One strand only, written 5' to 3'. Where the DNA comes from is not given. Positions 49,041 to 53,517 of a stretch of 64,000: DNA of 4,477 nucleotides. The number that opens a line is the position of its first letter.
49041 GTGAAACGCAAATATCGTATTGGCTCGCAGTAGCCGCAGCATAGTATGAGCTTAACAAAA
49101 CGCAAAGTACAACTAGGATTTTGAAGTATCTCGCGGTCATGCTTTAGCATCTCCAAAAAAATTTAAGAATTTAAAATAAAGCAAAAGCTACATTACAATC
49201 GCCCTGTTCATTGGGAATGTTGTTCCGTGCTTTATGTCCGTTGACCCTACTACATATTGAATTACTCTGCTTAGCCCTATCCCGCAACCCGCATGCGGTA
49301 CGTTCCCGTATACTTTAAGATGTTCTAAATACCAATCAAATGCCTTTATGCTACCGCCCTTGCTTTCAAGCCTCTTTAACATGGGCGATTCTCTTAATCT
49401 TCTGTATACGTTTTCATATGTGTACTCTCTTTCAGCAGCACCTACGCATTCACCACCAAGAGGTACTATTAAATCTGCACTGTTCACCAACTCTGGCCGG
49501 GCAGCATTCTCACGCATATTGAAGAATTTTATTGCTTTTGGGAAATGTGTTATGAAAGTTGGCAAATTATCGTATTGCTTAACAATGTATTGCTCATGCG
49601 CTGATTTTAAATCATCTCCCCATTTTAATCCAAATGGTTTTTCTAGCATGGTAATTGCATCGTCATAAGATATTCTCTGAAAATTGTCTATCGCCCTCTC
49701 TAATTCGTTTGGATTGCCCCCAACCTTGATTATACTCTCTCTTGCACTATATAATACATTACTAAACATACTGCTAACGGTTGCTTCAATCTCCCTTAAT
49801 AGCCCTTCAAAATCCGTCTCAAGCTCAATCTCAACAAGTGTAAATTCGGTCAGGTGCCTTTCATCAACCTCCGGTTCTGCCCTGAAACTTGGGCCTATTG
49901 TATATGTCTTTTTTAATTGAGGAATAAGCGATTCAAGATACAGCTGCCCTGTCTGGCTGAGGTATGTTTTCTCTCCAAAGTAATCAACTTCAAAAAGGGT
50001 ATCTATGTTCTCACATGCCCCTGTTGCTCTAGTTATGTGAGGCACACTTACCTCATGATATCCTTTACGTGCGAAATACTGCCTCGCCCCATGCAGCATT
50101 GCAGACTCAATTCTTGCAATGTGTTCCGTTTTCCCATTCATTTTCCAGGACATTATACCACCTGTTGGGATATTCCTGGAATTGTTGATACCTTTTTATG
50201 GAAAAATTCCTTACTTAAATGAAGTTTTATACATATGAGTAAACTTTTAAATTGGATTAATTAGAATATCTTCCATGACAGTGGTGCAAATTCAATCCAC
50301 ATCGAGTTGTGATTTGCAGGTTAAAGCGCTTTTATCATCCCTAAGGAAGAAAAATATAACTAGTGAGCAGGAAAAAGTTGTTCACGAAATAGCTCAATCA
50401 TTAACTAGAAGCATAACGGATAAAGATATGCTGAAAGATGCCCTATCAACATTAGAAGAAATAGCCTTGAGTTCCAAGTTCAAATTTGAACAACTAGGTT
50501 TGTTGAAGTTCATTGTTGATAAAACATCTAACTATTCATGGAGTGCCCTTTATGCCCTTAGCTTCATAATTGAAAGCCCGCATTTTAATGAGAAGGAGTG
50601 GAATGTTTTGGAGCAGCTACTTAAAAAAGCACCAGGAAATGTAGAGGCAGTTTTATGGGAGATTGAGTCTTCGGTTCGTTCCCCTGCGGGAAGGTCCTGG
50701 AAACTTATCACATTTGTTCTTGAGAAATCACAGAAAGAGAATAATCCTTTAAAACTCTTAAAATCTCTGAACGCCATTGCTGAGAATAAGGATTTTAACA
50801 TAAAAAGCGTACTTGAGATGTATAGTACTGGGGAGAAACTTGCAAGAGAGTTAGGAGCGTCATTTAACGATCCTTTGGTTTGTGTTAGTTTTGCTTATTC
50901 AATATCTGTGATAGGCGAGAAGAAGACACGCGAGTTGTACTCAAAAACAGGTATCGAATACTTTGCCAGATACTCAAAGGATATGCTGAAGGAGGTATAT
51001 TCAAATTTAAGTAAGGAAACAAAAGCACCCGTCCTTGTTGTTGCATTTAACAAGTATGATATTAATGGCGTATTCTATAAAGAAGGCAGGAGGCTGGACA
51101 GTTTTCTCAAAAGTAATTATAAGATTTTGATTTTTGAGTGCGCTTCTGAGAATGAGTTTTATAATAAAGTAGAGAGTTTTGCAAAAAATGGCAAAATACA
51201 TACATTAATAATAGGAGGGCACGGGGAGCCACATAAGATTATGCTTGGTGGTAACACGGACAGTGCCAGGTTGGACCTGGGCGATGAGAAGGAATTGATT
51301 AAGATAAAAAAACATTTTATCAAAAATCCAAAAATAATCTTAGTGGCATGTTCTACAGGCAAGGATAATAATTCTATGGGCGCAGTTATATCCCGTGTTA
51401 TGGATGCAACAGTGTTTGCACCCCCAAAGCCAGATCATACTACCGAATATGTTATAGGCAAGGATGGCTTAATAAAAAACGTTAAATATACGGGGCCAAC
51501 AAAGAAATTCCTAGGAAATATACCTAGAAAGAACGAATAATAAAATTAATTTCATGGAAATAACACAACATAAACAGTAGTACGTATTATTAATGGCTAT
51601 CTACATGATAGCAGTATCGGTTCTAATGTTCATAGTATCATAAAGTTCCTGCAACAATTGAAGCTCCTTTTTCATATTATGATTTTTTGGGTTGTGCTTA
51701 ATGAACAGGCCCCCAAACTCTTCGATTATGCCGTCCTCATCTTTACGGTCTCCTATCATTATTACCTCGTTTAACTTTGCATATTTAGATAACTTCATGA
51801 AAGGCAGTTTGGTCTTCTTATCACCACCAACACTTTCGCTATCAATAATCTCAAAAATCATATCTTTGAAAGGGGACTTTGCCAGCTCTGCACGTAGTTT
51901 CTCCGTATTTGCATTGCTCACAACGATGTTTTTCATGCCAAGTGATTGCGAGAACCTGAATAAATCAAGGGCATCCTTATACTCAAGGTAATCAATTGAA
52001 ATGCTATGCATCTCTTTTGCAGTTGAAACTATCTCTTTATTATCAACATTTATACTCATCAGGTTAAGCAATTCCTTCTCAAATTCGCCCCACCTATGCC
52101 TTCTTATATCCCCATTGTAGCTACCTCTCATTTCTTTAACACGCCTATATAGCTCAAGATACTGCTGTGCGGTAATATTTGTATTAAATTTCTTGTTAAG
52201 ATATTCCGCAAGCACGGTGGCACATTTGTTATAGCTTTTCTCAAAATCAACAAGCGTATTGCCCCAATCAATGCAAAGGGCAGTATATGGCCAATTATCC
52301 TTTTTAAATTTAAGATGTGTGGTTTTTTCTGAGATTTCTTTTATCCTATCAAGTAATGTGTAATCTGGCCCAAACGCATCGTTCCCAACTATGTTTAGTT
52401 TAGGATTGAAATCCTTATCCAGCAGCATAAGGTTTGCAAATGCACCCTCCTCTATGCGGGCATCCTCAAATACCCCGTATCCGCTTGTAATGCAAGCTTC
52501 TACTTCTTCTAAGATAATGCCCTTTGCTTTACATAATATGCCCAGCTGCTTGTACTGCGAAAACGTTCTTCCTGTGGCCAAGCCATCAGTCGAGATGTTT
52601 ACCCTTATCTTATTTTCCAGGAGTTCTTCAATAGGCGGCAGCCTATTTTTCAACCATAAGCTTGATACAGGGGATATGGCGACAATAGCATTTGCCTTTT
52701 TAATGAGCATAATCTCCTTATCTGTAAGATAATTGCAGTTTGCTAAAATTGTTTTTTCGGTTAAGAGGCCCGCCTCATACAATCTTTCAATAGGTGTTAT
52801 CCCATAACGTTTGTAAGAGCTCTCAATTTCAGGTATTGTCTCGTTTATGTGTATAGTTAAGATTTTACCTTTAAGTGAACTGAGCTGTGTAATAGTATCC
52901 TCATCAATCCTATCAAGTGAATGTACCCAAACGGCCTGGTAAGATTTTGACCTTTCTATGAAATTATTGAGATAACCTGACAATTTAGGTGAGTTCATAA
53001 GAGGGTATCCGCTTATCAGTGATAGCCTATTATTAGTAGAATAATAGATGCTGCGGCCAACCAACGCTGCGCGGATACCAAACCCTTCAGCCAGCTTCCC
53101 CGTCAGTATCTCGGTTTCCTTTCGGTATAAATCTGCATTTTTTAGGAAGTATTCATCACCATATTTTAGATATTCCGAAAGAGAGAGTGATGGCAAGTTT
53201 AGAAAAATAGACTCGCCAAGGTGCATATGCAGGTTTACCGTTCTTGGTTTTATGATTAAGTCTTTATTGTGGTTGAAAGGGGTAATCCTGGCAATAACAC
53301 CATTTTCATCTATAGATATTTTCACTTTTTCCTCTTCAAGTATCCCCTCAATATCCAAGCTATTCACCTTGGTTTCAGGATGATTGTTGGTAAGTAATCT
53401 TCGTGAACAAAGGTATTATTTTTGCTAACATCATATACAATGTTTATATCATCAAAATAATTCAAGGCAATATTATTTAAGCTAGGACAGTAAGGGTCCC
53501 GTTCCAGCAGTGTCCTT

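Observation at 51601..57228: Coupled HPrK-like / radical-SAM-SPASM / amidohydrolase-HAD cassette sharing a divergent promoter with two tandem methyltransferases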

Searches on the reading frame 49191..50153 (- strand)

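Call 3: search_protein_families(library=pfam, proteins=[window:49191-50153:-], max_evalue=0.01)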
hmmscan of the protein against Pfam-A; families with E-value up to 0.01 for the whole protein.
window:49191-50153:- (321 aa): 2 families
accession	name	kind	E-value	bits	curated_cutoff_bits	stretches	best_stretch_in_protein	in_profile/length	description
PF00152.25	tRNA-synt_2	-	4.9e-49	167.5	25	1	5-316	14-307/308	tRNA synthetases class II (D, K and N)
PF00440.29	TetR_N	-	0.0011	19.2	24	1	20-45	2-27/47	Bacterial regulatory proteins, tetR family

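Call 4: search_protein_families(library=ncbifam, proteins=[window:49191-50153:-], max_evalue=0.01)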
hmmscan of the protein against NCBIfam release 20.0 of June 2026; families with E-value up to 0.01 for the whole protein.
window:49191-50153:- (321 aa): 18 families
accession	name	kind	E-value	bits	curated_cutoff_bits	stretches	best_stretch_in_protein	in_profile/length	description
NF003037.0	PRK03932.1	equivalog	1.6e-71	241.6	414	1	8-315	128-444/451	asparagine--tRNA ligase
TIGR00457.1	asnS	equivalog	2.7e-66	224.3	342.6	1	10-315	133-448/455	asparagine--tRNA ligase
NF003483.0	PRK05159.1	equivalog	3.8e-52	177.6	353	1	8-316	132-432/438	aspartate--tRNA(Asn) ligase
TIGR00458.1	aspS_nondisc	equivalog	1.7e-45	155.8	368.4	1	9-317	129-423/428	aspartate--tRNA(Asn) ligase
NF005052.0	PRK06462.1-1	equivalog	4e-37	128.1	368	1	3-315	39-345/353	asparagine synthetase A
NF005054.0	PRK06462.1-4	equivalog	5.5e-30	104.5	309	1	8-314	20-309/318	asparagine synthetase A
NF001756.1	PRK00484.1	subfamily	1.7e-18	66.6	468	1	6-317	162-486/488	lysine--tRNA ligase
TIGR00499.1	lysS_bact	equivalog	7.3e-18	64.5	427.6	2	4-178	163-332/496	lysine--tRNA ligase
NF005055.0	PRK06462.1-5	equivalog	2.4e-16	59.8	389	1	63-314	87-332/341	asparagine synthetase A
NF005053.0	PRK06462.1-3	equivalog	2.8e-16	59.9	322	1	56-309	12-260/274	asparagine synthetase A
NF002821.0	PRK02983.1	equivalog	1.5e-11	43.1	742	2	5-108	770-873/1102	bifunctional lysylphosphatidylglycerol synthetase/lysine--tRNA ligase LysX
NF009101.0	PRK12445.1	subfamily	1.8e-11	43.3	1026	2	6-135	177-307/505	lysine--tRNA ligase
TIGR00462.1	genX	equivalog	1.1e-10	41.4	286.9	1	17-168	5-140/304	EF-P lysine aminoacylase EpmA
NF006828.0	PRK09350.1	equivalog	6.5e-10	38.8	264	1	3-166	7-152/325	elongation factor P--(R)-beta-lysine ligase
NF001750.0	PRK00476.1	equivalog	1.2e-09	37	443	2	270-317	515-561/590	aspartate--tRNA ligase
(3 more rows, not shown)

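Call 34: search_protein_families(library=padloc, proteins=[window:49191-50153:-], max_evalue=0.01)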
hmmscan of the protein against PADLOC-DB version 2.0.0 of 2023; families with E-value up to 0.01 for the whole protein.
window:49191-50153:- (321 aa): 0 families

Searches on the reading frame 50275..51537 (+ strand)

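Call 3: search_protein_families(library=pfam, proteins=[window:50275-51537:+], max_evalue=0.01)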
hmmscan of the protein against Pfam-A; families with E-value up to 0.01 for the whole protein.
window:50275-51537:+ (421 aa): 1 family
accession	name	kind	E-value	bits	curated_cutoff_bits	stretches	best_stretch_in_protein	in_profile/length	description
PF11713.13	Peptidase_C80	-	0.008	16.9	23.8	0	291-368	41-118/154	Peptidase C80 family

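Call 4: search_protein_families(library=ncbifam, proteins=[window:50275-51537:+], max_evalue=0.01)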
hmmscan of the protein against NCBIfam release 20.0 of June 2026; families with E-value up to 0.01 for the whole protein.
window:50275-51537:+ (421 aa): 1 family
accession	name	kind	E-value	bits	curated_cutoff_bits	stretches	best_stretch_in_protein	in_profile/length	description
TIGR00246.1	tRNA_RlmH_YbeA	equivalog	0.0067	16.4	149.7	0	212-316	5-105/155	23S rRNA (pseudouridine(1915)-N(3))-methyltransferase RlmH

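Call 34: search_protein_families(library=padloc, proteins=[window:50275-51537:+], max_evalue=0.01)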
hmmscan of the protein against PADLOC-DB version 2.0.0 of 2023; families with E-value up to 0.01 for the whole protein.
window:50275-51537:+ (421 aa): 0 families

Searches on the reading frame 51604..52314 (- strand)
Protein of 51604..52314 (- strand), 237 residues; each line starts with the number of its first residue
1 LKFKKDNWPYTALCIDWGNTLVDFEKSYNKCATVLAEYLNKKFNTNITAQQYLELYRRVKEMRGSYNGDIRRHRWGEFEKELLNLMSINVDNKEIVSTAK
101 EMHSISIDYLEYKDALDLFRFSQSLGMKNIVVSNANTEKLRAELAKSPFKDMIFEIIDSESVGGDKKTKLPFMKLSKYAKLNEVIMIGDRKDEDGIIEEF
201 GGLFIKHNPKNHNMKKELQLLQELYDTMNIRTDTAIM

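Call 68: find_related_loci(query=A6, collection=metagenome_contigs, flank=8000)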
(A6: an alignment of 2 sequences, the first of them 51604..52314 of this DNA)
Query A6 (237 aa) in metagenome_contigs; peptide patterns used: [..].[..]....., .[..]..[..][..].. (x = any residue, [..] = any of these).
92 stretches matched a pattern, but none encodes a relative of the query by tblastn (E <= 1e-3).

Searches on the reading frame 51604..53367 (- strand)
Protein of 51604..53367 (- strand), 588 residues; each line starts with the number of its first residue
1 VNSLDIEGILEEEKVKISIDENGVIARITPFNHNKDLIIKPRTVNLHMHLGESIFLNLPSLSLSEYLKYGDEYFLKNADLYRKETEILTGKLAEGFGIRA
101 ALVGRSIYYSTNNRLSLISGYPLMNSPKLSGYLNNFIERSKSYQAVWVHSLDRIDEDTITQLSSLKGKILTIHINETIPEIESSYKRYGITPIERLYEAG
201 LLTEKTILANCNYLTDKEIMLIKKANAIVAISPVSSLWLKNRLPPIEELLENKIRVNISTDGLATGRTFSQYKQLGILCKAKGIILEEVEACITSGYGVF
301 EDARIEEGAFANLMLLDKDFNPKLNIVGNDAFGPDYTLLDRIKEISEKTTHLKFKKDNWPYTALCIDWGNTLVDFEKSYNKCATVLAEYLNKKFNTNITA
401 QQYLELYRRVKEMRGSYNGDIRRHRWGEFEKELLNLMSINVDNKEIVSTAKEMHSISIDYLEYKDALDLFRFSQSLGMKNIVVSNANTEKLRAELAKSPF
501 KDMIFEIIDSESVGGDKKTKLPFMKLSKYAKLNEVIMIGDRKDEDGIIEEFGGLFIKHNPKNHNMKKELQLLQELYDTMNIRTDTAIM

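Call 3: search_protein_families(library=pfam, proteins=[window:51604-53367:-], max_evalue=0.01)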
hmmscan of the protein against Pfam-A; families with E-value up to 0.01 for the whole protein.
window:51604-53367:- (588 aa): 3 families
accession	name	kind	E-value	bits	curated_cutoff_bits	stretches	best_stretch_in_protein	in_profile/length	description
PF01979.26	Amidohydro_1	-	4.7e-11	43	25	1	165-318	146-320/345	Amidohydrolase family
PF00702.32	Hydrolase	-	1e-05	26.5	26.4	1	362-542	2-181/191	haloacid dehalogenase-like hydrolase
PF13419.12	HAD_2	-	0.0086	16.6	23.8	0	451-542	67-162/178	Haloacid dehalogenase-like hydrolase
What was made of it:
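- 52333..53367 (-): Amidohydrolase (COG0402, adenosine-analogue deaminase type) domain of the 588-aa fusion protein. PF01979 (call 3).
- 51604..52290 (-): HAD-fold domain of the fusion protein (aa about 360-588). PF00702 26.5 bits against a cutoff of 26.4 (call 3).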

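Call 4: search_protein_families(library=ncbifam, proteins=[window:51604-53367:-], max_evalue=0.01)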
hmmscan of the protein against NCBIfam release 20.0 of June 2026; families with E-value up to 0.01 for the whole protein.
window:51604-53367:- (588 aa): 28 families (the best 25 are shown)
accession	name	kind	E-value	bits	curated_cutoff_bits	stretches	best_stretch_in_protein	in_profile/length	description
NF006252.0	PRK08393.1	equivalog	1.1e-19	70.8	617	1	159-269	194-304/424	N-ethylammeline chlorohydrolase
NF004995.0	PRK06380.1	subfamily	1.4e-19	70.4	567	1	57-267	98-300/418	metal-dependent hydrolase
NF006549.0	PRK09045.1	equivalog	7.3e-17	61.1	540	1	159-268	208-317/444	TRZ/ATZ family hydrolase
NF005552.0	PRK07213.1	equivalog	9.1e-17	61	294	1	158-295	190-324/382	chlorohydrolase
NF004701.0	PRK06038.1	equivalog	1.1e-15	57.3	609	1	168-269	206-307/432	N-ethylammeline chlorohydrolase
NF005540.0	PRK07203.1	equivalog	1.5e-15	56.8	444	1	167-281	215-331/444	putative aminohydrolase SsnA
TIGR03314.1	Se_ssnA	subfamily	2.1e-15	56.5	455.5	1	164-273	214-322/441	putative selenium metabolism protein SsnA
TIGR02967.1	guan_deamin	equivalog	2.1e-13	50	375.4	1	169-275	202-309/401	guanine deaminase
NF006681.0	PRK09229.1-2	equivalog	8.5e-11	41.2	362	1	148-275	206-336/451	formimidoylglutamate deiminase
NF005557.0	PRK07228.1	equivalog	1.2e-10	40.7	522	1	161-275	206-320/445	5'-deoxyadenosine deaminase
NF006055.0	PRK08203.1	equivalog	1.6e-10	40.1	532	1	161-265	224-328/455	8-oxoguanine deaminase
TIGR02022.1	hutF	equivalog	1.7e-09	37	413.05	1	139-262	198-323/455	formimidoylglutamate deiminase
NF006679.0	PRK09228.1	subfamily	2.1e-09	36.6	351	1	169-275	227-334/433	guanine deaminase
NF012037.0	PRK15493.1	equivalog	2.9e-09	36.2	779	1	169-279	212-322/435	bifunctional S-methyl-5'-thioadenosine deaminase/S-adenosylhomocysteine deaminase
NF005211.0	PRK06687.1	equivalog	4.2e-09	35.7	703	1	170-267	212-309/419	TRZ/ATZ family protein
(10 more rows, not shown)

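Call 34: search_protein_families(library=padloc, proteins=[window:51604-53367:-], max_evalue=0.01)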
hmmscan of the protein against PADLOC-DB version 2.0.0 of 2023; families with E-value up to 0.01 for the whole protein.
window:51604-53367:- (588 aa): 0 families

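Call 37: search_solved_structures(query=window:51604-53367:-, max_evalue=0.01, show_alignments=2)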
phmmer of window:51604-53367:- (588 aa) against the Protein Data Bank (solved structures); distinct sequences matched with E-value up to 0.01: 17.
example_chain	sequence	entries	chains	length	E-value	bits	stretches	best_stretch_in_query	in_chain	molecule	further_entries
4f0r_A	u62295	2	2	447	2.3e-12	49.8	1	149-271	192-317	5-methylthioadenosine/S-adenosylhomocysteine deaminase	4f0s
1p1m_A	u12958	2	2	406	7.6e-10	41.5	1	177-321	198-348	Hypothetical protein TM0936 | Uncharacterized protein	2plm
1j6p_A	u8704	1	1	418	8.2e-10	41.4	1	177-321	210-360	METAL-DEPENDENT HYDROLASE OF CYTOSINEDEMANIASE/CHLOROHYDROLASE FAMILY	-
3lnp_A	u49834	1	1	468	1e-08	37.8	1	158-284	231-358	Amidohydrolase family Protein OLEI01672_1_465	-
4dyk_A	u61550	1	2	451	3.8e-08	35.9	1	164-268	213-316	AMIDOHYDROLASE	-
4gbd_A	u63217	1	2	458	3.9e-08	35.9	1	164-268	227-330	Putative uncharacterized protein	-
4dzh_A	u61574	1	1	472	1.3e-07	34.2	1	170-284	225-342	AMIDOHYDROLASE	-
4v1x_A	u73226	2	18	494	3.9e-06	29.2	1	181-263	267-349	ATRAZINE CHLOROHYDROLASE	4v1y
6oh9_A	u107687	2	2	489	1.3e-05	27.6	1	198-264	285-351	Yeast Guanine Deaminase | Probable guanine deaminase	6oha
3e0l_A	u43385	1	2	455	0.00015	24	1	170-274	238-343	Guanine deaminase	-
2uz9_A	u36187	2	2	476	0.00023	23.4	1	171-274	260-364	GUANINE DEAMINASE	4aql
3hpa_A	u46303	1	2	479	0.00047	22.4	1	166-266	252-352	AMIDOHYDROLASE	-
7ww2_A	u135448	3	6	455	0.00077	21.7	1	160-266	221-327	8-oxoguanine deaminase | Hydroxydechloroatrazine ethylaminohydrolase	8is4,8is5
6ohb_A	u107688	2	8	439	0.0015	20.7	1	195-278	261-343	Guanine deaminase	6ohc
2i9u_A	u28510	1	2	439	0.0047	19.1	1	198-287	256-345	Cytosine/guanine deaminase related protein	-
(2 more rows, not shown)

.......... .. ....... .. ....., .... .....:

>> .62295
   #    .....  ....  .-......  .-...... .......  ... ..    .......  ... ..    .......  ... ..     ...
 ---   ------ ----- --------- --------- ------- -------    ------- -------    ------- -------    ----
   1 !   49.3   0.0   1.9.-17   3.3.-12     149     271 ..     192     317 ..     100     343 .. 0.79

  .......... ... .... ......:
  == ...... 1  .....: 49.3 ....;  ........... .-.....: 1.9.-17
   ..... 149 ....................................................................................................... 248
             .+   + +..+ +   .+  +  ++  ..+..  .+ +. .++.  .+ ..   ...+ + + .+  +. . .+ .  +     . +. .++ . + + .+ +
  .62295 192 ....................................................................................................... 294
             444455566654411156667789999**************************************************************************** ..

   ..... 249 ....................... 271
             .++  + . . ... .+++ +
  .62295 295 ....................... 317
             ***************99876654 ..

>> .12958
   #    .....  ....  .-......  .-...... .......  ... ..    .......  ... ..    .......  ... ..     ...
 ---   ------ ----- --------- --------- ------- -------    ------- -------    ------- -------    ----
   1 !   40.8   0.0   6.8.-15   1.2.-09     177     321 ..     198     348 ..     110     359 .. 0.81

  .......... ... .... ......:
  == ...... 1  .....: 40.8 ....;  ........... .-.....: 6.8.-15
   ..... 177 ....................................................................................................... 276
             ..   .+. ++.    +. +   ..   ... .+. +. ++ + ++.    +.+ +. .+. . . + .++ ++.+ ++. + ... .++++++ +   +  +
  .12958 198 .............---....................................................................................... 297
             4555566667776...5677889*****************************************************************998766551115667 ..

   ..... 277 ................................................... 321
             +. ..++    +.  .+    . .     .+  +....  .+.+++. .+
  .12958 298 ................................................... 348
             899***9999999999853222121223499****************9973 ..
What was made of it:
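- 52333..53367 (-): Best PDB matches are the MTA/SAH deaminase 4f0r and TM0936 (call 37).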
